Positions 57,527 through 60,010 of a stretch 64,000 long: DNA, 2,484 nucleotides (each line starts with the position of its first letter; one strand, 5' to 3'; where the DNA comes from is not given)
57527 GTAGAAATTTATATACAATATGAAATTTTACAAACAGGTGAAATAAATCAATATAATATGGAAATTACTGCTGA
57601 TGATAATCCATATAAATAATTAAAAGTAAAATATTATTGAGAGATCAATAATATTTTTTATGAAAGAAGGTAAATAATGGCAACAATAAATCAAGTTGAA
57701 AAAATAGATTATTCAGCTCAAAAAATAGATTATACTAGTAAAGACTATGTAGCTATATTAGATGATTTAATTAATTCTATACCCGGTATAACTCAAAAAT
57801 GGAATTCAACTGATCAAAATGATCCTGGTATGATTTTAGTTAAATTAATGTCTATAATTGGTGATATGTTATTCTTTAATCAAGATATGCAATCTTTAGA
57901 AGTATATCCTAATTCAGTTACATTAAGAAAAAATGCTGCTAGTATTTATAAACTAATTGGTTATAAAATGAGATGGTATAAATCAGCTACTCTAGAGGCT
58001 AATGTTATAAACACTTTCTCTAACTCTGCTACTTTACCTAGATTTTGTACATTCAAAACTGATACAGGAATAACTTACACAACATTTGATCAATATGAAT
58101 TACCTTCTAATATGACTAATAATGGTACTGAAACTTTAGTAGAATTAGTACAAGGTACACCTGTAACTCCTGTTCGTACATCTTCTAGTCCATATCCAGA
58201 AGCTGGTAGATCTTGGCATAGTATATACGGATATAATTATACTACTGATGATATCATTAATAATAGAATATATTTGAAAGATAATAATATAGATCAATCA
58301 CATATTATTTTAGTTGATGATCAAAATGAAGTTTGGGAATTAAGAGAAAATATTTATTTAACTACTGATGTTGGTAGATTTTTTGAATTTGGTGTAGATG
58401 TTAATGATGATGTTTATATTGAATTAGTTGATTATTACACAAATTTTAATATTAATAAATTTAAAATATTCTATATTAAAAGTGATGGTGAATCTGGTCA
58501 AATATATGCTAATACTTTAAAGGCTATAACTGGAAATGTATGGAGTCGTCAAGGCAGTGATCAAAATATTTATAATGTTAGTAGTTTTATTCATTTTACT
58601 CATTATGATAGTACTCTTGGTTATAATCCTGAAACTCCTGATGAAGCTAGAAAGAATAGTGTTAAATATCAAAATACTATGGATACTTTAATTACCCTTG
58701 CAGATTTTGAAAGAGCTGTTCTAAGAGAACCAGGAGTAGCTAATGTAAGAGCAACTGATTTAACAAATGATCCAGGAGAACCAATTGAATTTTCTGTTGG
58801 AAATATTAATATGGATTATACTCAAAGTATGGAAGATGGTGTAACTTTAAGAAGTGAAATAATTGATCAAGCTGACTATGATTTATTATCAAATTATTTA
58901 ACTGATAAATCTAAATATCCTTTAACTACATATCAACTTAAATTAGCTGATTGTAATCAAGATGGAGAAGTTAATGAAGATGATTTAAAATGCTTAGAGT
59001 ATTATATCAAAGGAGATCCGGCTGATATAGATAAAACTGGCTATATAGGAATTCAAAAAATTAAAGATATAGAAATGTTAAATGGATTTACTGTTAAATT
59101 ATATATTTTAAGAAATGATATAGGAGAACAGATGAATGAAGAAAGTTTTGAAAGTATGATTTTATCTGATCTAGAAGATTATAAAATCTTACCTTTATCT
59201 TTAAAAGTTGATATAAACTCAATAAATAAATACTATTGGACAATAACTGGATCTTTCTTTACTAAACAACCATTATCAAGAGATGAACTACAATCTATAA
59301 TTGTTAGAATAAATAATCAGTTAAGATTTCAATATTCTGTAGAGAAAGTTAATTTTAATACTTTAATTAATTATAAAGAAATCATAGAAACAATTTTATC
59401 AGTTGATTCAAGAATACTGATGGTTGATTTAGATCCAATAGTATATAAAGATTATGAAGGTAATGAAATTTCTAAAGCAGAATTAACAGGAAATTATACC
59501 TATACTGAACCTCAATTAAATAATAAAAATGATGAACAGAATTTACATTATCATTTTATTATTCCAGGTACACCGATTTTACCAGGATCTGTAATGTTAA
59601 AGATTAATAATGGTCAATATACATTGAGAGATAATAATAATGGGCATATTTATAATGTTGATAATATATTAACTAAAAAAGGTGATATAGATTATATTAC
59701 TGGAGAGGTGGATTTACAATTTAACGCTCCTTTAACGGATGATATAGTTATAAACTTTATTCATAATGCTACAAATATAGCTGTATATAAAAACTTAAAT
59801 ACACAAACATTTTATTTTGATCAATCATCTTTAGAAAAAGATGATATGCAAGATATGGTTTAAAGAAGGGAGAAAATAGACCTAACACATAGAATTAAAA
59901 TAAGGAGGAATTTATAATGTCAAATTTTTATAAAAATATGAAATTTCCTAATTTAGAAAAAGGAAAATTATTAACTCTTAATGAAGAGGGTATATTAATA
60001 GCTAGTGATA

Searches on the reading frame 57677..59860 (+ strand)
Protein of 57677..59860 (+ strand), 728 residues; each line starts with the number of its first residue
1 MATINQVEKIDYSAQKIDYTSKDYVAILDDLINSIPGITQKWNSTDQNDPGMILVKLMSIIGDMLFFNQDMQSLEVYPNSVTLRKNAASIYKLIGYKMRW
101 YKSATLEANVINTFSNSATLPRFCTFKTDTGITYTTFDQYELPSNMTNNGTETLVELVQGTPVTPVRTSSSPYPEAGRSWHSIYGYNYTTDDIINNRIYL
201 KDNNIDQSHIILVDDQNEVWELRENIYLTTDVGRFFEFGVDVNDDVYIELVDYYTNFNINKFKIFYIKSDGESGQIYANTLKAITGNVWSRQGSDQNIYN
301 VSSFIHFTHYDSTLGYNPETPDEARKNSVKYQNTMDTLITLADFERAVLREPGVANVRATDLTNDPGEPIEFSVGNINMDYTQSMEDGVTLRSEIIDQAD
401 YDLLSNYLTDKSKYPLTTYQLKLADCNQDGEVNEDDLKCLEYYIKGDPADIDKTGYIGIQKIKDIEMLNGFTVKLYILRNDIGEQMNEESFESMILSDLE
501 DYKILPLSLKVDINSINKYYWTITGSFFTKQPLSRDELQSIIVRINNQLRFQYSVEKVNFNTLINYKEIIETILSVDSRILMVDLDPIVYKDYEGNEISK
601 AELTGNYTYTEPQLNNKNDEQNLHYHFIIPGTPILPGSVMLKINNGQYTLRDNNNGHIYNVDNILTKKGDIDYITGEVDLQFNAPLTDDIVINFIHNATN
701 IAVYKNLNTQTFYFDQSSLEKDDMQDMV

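Call 3: search_protein_families(library=pfam, proteins=[window:57677-59860:+], max_evalue=0.1)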
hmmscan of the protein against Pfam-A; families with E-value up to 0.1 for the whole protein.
window:57677-59860:+ (728 aa): 2 families
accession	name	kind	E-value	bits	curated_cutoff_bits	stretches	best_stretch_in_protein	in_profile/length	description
PF00404.24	Dockerin_1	-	0.00016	22.2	22.9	1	395-444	9-56/57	Dockerin type I domain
PF00036.39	EF-hand_1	-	0.052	13.6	25.4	0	422-438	7-23/29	EF hand domain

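Call 4: search_protein_families(library=phrogs, proteins=[window:57677-59860:+], max_evalue=0.01)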
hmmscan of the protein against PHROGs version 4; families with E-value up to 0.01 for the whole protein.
window:57677-59860:+ (728 aa): 1 family
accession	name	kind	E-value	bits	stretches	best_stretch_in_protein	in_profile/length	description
phrog_12801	-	unknown function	0.0056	17.7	0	539-576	4-41/60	-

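Call 37: find_homologous_proteins(query=window:57677-59860:+)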
Query window:57677-59860:+ (728 aa): 261 proteins with E <= 0.001 among 8000 candidates; the best 120 are listed.
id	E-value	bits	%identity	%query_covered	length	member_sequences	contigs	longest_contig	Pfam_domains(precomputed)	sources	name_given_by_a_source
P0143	0.0e+0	1636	100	100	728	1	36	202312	-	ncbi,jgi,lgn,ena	jgi:hypothetical protein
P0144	0.0e+0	1634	100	100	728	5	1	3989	-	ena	-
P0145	0.0e+0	1634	100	100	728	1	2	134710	-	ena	-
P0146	0.0e+0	1634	100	100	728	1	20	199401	-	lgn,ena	-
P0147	0.0e+0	1634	100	100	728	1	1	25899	-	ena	-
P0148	0.0e+0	1633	100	100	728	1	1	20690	-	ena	-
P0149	0.0e+0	1633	100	100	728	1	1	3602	-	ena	-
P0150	0.0e+0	1632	100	100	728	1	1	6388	-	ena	-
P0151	0.0e+0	1632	100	100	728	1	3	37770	-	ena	-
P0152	0.0e+0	1632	100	100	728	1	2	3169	-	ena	-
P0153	0.0e+0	1630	100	100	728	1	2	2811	-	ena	-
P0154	0.0e+0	1629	99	100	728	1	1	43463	-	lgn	-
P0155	0.0e+0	1628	99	100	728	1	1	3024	-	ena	-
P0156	0.0e+0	1627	100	100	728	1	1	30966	-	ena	-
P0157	0.0e+0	1626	100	100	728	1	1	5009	-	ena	-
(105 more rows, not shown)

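Call 40: search_solved_structures(query=A4, max_evalue=1)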
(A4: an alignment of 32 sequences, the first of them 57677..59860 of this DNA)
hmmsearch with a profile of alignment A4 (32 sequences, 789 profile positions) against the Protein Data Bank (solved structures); distinct sequences matched with E-value up to 1: 22.
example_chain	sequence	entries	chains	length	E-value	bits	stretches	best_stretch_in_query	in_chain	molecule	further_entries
7pvp_A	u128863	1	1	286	3.2e-08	35.5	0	297-325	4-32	SAKe6BC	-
8x3a_A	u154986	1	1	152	5.6e-06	28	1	392-507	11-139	Serine protease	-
8x39_A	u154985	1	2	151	5.8e-06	28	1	392-507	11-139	Serine protease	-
4fl4_A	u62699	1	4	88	3.4e-05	25.5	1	375-444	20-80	Glycoside hydrolase family 9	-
8pjr_A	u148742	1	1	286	0.00013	23.5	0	297-325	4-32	SAKe6AC-LB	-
3ul4_B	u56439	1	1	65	0.002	19.6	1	391-443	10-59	Cellulosome enzyme, dockerin type I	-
4cj0_A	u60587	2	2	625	0.0023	19.4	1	376-444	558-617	ENDOGLUCANASE D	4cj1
1clc_A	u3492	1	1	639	0.0023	19.4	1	376-444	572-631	ENDOGLUCANASE CELD; EC: 3.2.1.4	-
2yik_A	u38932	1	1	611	0.012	17.1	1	392-443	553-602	ENDOGLUCANASE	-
1daq_A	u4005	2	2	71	0.019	16.4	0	422-445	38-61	ENDOGLUCANASE SS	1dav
2mte_A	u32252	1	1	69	0.019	16.4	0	422-445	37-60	Cellulose 1,4-beta-cellobiosidase (reducing end) CelS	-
8pjw_A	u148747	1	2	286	0.025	16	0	297-323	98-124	SAKe6FE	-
8pjx_A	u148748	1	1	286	0.042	15.2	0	298-324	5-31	SAKe6FR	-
8pjy_A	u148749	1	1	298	0.07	14.5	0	300-325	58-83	SAKe6EEref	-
8zvk_A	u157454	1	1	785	0.098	14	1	374-443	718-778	AaBgIC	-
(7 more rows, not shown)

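Call 54: predict_structure(alignment_id=A4)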
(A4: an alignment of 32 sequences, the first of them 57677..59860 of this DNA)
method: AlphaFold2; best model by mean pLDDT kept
length: 728 residues; sequences in the alignment: 32
mean_pLDDT: 70.0   pTM: 0.46
mean pLDDT of the five models: 70.0, 69.0, 68.8, 67.2, 55.2
residues with pLDDT >= 90: 42; 70-90: 433; 50-70: 85; < 50: 168
segments of 3 or more residues with pLDDT < 50: 1-98, 226-231, 254-256, 290-303, 320-339, 385-389, 503-506, 712-728
pLDDT, mean of each block of 10 residues (from residue 1): 34 35 39 38 39 40 34 29 30 40 78 73 76 83 67 82 83 73 86 81 85 87 56 69 74 59 89 66 53 44 53 60 37 35 72 83 73 87 59 83 90 82 87 89 83 83 75 82 83 80 58 85 81 78 85 81 82 85 83 82 82 87 89 82 85 77 83 87 89 87 70 45 39
secondary structure, 60 per line:
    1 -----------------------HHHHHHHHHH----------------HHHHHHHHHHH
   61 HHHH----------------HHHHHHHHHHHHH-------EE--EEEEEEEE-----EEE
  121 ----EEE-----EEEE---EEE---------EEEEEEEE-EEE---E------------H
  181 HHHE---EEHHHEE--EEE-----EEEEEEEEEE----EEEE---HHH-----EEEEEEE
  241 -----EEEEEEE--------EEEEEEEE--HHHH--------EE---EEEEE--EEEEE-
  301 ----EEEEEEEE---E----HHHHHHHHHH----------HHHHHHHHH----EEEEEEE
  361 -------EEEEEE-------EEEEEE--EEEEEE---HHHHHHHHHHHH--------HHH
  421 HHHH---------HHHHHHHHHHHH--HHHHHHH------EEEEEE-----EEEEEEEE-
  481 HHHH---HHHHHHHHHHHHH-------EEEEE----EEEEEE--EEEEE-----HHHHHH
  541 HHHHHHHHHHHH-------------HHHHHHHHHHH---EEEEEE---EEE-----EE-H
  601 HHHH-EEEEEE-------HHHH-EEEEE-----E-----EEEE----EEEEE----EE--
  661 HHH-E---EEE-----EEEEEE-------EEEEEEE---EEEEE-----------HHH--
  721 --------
elements in order (helices of 4 or more, strands of 3 or more residues): H24-33 H50-64 H81-93 E105-112 E118-120 E125-127 E133-136 E140-142 E152-159 E161-163 H180-183 E197-199 E205-214 E219-222 E234-240 E246-252 E261-268 H271-274 E288-292 E295-299 E305-312 H321-330 H341-349 E354-360 E368-373 E381-386 E389-394 H398-409 H418-424 H434-445 H448-454 E461-466 E472-479 H481-484 H488-500 E508-512 E517-522 E525-529 H535-552 H566-576 E580-585 E589-591 H600-604 E606-611 H619-622 E624-628 E640-643 E648-652 E669-671 E677-682 E690-696 E700-704

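Call 61: search_dna_similar(query=window:57677-59860:+, collection=phages, mode=protein, max_rows=15, max_evalue=0.001)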
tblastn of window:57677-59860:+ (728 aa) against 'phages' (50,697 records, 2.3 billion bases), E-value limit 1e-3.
Records with a match: 2; places in all: 2; records where one place covers at least 80% of the query: 0.
Best place of each record, by identity: <60% 2.
By first word of the organism name: Bacillus 1; Streptococcus 1.
By host as written in the record: Bacillus cereus 1; Streptococcus agalactiae 1.
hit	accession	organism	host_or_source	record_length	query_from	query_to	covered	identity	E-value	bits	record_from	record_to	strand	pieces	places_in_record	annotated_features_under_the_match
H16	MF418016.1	Bacillus phage vB_BceM-HSE3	Bacillus cereus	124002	1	371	51%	25.6%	5e-19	99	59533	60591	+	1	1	baseplate J protein | sheath initiation protein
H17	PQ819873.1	Streptococcus phage vB_SagM-GXN1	Streptococcus agalactiae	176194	20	361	47%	26.7%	4e-15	86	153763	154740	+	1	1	baseplate wedge protein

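Call 62: get_annotated_region(hit=H16, flank=12000)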
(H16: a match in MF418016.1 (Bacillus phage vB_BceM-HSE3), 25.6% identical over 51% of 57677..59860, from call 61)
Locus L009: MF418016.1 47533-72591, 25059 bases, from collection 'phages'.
description: Bacillus phage vB_BceM-HSE3, complete genome.
organism: Bacillus phage vB_BceM-HSE3 (NCBI taxid 2170705)
taxonomy: Viruses; Duplodnaviria; Heunggongvirae; Uroviricota; Caudoviricetes
host: Bacillus cereus; source: hospital sewage; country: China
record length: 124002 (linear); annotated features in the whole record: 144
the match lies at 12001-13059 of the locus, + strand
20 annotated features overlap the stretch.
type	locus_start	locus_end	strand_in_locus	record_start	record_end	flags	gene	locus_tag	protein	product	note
CDS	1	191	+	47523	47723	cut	-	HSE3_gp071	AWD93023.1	hypothetical protein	gp071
CDS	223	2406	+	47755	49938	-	-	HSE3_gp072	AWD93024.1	tail sheath protein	gp072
CDS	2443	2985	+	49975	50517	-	-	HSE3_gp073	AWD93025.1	tail tube protein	gp073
CDS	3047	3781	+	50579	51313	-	-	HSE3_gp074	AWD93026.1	baseplate hub subunit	gp074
CDS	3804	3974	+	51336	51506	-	-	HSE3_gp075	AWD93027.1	hypothetical protein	gp075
CDS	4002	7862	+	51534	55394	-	-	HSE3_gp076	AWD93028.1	tape measure protein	gp076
CDS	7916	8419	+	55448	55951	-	-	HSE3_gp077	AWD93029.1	hypothetical protein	gp077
CDS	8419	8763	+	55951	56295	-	-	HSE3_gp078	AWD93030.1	hypothetical protein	gp078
CDS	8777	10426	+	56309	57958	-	-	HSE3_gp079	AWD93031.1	baseplate protein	gp079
CDS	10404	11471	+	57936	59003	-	-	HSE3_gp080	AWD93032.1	baseplate hub and tail lysozyme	gp080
CDS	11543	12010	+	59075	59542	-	-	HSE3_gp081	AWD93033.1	sheath initiation protein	gp081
CDS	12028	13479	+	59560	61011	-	-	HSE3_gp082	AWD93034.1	baseplate J protein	gp082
CDS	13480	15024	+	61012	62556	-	-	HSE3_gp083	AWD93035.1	tail protein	gp083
CDS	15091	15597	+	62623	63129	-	-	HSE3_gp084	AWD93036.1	baseplate protein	gp084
CDS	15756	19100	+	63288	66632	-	-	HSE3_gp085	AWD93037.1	tail protein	gp085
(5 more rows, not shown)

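Call 63: get_annotated_region(hit=H17, flank=12000)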
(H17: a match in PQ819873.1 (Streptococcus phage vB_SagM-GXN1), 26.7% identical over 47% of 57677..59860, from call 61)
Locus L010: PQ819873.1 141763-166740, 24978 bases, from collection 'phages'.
description: Streptococcus phage vB_SagM-GXN1, complete genome.
organism: Streptococcus phage vB_SagM-GXN1 (NCBI taxid 3390495)
taxonomy: Viruses; Duplodnaviria; Heunggongvirae; Uroviricota; Caudoviricetes
host: Streptococcus agalactiae; source: pond water; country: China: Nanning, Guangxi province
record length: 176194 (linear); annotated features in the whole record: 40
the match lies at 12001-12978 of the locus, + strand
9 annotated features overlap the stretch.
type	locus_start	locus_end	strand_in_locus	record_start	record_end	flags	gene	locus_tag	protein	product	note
CDS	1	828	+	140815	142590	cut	-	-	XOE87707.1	tail sheath protein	-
CDS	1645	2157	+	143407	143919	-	-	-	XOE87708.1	baseplate wedge protein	-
CDS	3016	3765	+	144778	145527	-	-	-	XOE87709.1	baseplate protein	-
CDS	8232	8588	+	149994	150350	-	-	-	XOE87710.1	baseplate wedge protein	-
CDS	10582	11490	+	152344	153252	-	-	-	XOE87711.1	baseplate wedge protein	-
CDS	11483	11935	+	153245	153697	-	-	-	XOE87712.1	baseplate wedge protein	-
CDS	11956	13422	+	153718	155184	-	-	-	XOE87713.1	baseplate wedge protein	-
CDS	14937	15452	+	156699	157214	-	-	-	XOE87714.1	baseplate wedge protein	-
CDS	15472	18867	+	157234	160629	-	-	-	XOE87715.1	DUF4815 protein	-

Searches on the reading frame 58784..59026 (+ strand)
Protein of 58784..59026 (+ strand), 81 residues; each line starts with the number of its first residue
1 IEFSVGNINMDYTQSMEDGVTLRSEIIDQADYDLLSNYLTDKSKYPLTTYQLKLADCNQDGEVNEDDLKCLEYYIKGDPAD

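Call 84: search_protein_families(library=pfam, proteins=[window:58784-59026:+], max_evalue=1)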
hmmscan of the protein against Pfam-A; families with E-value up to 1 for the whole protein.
window:58784-59026:+ (81 aa): 4 families
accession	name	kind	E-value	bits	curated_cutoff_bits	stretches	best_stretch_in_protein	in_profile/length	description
PF00404.24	Dockerin_1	-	2.1e-06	28.2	22.9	1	26-75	9-56/57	Dockerin type I domain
PF22787.1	Tag1_M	-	0.0067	16.6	27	1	4-72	5-71/165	Tag1 middle barrel-like domain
PF00036.39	EF-hand_1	-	0.048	13.7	25.4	1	53-69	7-23/29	EF hand domain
PF08238.18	Sel1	-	0.17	13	30.7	1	51-76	4-30/36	Sel1 repeat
